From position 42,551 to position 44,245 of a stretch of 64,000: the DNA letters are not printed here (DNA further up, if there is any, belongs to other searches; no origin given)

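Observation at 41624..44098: Gfo/Idh/MocA dehydrogenase fused to a radical SAM domain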

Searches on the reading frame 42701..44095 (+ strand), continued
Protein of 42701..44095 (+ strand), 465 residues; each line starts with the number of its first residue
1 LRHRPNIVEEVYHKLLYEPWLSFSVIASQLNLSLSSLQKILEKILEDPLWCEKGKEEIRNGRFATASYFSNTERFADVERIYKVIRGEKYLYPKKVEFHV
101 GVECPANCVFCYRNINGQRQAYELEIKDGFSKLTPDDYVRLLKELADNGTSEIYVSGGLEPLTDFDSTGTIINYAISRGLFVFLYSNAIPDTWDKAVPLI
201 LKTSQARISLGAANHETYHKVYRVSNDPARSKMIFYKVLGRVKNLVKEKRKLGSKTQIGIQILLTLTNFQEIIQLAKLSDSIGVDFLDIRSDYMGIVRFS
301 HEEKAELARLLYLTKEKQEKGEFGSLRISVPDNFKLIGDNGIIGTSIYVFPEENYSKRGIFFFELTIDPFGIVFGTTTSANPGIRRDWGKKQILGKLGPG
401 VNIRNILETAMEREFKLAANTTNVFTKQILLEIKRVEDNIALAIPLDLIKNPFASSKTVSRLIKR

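Call 53: search_solved_structures(query=window:42701-44095:+, max_evalue=0.001, show_alignments=1)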
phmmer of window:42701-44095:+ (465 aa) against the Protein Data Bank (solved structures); distinct sequences matched with E-value up to 0.001: 2.
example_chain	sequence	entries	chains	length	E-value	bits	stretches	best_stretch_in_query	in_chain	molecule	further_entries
8hzv_A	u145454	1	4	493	2.2e-08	36.5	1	66-317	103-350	Radical S-Adenosyl-L-methionine Enzyme DesII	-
8hzy_A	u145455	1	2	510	2.4e-08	36.4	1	66-317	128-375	DesII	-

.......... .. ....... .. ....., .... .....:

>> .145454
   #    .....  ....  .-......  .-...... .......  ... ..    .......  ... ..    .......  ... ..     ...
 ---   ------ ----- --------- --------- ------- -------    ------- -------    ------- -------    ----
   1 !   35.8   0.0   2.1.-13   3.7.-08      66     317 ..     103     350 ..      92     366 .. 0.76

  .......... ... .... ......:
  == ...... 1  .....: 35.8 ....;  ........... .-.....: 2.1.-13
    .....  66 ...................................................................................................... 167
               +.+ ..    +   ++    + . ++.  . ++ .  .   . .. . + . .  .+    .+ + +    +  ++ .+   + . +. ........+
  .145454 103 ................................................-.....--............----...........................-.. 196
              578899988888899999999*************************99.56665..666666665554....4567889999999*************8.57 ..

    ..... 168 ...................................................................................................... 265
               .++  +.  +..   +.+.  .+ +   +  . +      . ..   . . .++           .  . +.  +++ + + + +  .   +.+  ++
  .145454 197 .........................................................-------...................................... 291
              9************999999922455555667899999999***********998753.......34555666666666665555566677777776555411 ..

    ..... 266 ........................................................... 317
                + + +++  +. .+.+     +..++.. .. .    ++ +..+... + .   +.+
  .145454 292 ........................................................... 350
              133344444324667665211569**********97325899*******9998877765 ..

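Call 55: find_related_loci(query=A2, collection=genome_contigs, flank=10000)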
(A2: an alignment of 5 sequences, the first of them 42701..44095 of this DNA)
Query A2 (465 aa) in genome_contigs; peptide patterns used: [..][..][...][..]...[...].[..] (x = any residue, [..] = any of these).
61 stretches matched a pattern; 42 encode a relative of the query (tblastn E <= 1e-3); 41 distinct loci.
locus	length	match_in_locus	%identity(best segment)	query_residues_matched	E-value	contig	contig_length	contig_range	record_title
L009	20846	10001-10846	30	91-374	7e-33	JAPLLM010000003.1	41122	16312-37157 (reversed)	MAG: Candidatus Omnitrophota bacterium isolate LacPavin_0419_WC70L_MAG_46_7 LacPavin_0419_WC70L_scaffold_17695, whole ge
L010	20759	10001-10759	33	75-330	4e-33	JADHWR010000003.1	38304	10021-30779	MAG: Candidatus Omnitrophota bacterium isolate BS750m-G32 BS-750m-C1039, whole genome shotgun sequence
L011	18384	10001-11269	25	8-453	4e-30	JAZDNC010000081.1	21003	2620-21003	MAG: Chloroflexota bacterium isolate MEGAHIT-group-0.690 k141_16830646, whole genome shotgun sequence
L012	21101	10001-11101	27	7-382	3e-29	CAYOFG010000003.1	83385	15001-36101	MAG TPA_asm: uncultured Clostridia bacterium isolate binchicken_co376_202 genome assembly, contig: NODE_189_length_83385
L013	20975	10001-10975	28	83-415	4e-28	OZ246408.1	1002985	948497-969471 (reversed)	MAG: uncultured Gammaproteobacteria bacterium isolate SRP141376_co4_2 genome assembly, chromosome: 1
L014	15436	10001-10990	27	83-420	2e-25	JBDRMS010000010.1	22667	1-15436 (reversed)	MAG: bacterium isolate MEGAHIT-group-1.842 k141_12750349, whole genome shotgun sequence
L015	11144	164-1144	27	83-417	2e-25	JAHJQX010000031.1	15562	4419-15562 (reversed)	MAG: Patescibacteria group bacterium isolate OS_PC_MetaG.mb.121 OS_PC_MetaG.mb.121_k141_499674, whole genome shotgun seq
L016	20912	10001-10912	29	1-310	6e-22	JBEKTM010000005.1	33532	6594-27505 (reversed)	MAG: Dehalococcoidia bacterium isolate SPRUCE 558 SPRUCE_558_5, whole genome shotgun sequence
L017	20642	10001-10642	31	84-304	1e-21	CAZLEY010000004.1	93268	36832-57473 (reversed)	MAG TPA_asm: uncultured Dehalococcoidaceae bacterium isolate binchicken_co228_510 genome assembly, contig: NODE_159_leng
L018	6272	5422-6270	28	1-294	7e-20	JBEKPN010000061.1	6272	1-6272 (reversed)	MAG: Dehalococcoidales bacterium isolate SPRUCE 465 SPRUCE_465_61, whole genome shotgun sequence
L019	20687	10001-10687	29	83-317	4e-19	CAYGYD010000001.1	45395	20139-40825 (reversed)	MAG TPA_asm: uncultured Dehalococcoidales bacterium isolate ERP119294_co4_27 genome assembly, contig: NODE_597_length_45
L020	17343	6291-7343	29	77-407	2e-15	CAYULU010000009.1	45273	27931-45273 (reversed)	MAG TPA_asm: uncultured bacterium isolate SRP263991_co2_526 genome assembly, contig: NODE_645_length_45273_cov_84.046530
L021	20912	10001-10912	23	49-344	2e-11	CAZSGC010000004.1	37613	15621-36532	MAG TPA_asm: uncultured bacterium isolate binchicken_co80_158 genome assembly, contig: NODE_159_length_37613_cov_13.7807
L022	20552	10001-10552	29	93-285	4e-11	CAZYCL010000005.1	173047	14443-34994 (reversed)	MAG TPA_asm: uncultured Planctomycetales bacterium isolate binchicken_co44_116 genome assembly, contig: NODE_101_length_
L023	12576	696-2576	27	75-318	2e-9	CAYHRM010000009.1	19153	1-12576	MAG TPA_asm: uncultured Planctomycetales bacterium isolate ERP119705_co15_217 genome assembly, contig: NODE_2795_length_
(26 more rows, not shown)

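Call 67: search_protein_families(library=pfam, proteins=[P0029], max_evalue=0.001)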
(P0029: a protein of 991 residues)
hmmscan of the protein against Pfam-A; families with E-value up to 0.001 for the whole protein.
P0029 (991 aa): 1 family
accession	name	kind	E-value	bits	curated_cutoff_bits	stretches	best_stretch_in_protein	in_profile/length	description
PF04055.27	Radical_SAM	-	1.8e-13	51.4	29.5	1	203-349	3-139/166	Radical SAM superfamily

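Call 68: predict_structure(alignment_id=A3)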
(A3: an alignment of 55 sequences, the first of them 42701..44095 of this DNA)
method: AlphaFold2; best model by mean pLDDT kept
length: 465 residues; sequences in the alignment: 55
mean_pLDDT: 90.0   pTM: 0.91
mean pLDDT of the five models: 90.0, 88.4, 87.9, 87.8, 87.7
residues with pLDDT >= 90: 333; 70-90: 96; 50-70: 24; < 50: 12
segments of 3 or more residues with pLDDT < 50: 1-3, 462-465
pLDDT, mean of each block of 10 residues (from residue 1): 72 92 96 97 92 87 78 87 86 95 94 85 90 97 97 93 98 98 98 98 98 97 95 98 99 98 95 98 96 79 89 93 94 59 61 89 96 94 88 94 95 86 89 95 94 64 45
secondary structure, 60 per line:
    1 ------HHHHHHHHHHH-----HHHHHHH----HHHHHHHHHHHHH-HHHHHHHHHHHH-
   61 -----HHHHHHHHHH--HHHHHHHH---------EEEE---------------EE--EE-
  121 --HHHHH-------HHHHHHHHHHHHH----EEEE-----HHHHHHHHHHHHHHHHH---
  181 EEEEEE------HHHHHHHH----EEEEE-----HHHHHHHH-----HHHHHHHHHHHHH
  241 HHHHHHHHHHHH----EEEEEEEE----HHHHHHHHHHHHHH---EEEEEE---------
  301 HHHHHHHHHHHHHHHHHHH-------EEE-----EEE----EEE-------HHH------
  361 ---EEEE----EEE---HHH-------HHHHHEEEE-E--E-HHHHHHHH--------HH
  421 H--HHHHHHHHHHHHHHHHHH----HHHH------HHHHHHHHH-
elements in order: H7-17 H23-29 H34-46 H48-59 H66-75 H78-85 E95-98 H123-127 H135-147 E152-155 H161-177 E181-186 H193-200 E205-209 H215-222 H228-252 E257-264 H269-282 E286-291 H301-319 E327-329 E335-337 E342-344 E364-367 E372-374 H388-392 E393-396 H403-410 H424-441 H446-449 H456-464

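Call 70: fold_search(model_id=the predicted structure, library=pdb)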
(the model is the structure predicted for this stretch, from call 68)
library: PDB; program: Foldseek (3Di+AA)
matches with E <= 10: 1728; with E <= 0.001: 96
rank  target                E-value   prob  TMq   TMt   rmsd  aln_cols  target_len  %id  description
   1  8hzv_C                1.7e-19  1.00  0.75  0.73   4.1       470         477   17  The crystal structure of a Radical SAM Enzyme DesII (released 2024-07-10)
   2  8hzv_A                4.6e-19  1.00  0.77  0.74   3.9       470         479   17  The crystal structure of a Radical SAM Enzyme DesII (released 2024-07-10)
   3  8hzv_B                1.8e-18  1.00  0.74  0.72   4.2       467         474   16  The crystal structure of a Radical SAM Enzyme DesII (released 2024-07-10)
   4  8hzv_D                7.1e-18  1.00  0.71  0.70   4.2       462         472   16  The crystal structure of a Radical SAM Enzyme DesII (released 2024-07-10)
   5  8hzy_A                1.8e-17  1.00  0.72  0.73   4.2       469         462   16  The crystal structure of a Radical SAM Enzyme DesII (released 2024-07-10)
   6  8hzy_B                1.8e-16  1.00  0.72  0.73   4.3       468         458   16  The crystal structure of a Radical SAM Enzyme DesII (released 2024-07-10)
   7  5v1s_A                1.4e-10  1.00  0.43  0.47   6.9       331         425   15  Crystal structure of Streptococcus suis SuiB bound to S-adenosylmethionine (released 2017-08-30)
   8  5v1q_A                1.5e-10  1.00  0.44  0.47   6.3       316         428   16  Crystal structure of Streptococcus suis SuiB (released 2017-08-30)
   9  5v1t_A                3.8e-10  1.00  0.46  0.49   6.1       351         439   14  Crystal structure of Streptococcus suis SuiB bound to precursor peptide SuiA (released 2017-08-30)
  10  5v1q_B                3.8e-10  1.00  0.43  0.45   6.7       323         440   15  Crystal structure of Streptococcus suis SuiB (released 2017-08-30)
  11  6efn                  1.4e-09  1.00  0.48  0.57   4.4       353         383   14  Structure of a RiPP maturase, SkfB (released 2018-10-24)
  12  5why_A                2.1e-09  1.00  0.48  0.53  11.0       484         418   13  Structural Insights into Thioether Bond Formation in the Biosynthesis of Sactipeptides (released 2017-07-26)
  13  5v1s_B                2.5e-09  1.00  0.43  0.46   6.1       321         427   14  Crystal structure of Streptococcus suis SuiB bound to S-adenosylmethionine (released 2017-08-30)
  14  5why_B                1.2e-08  1.00  0.45  0.49   9.1       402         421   13  Structural Insights into Thioether Bond Formation in the Biosynthesis of Sactipeptides (released 2017-07-26)
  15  9dfw_B                5.0e-08  1.00  0.36  0.54   8.3       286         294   13  X-ray crystal structure of an engineered Viperin-like enzyme from T. virens with bound CTP and SAM (released 2025-02-12)
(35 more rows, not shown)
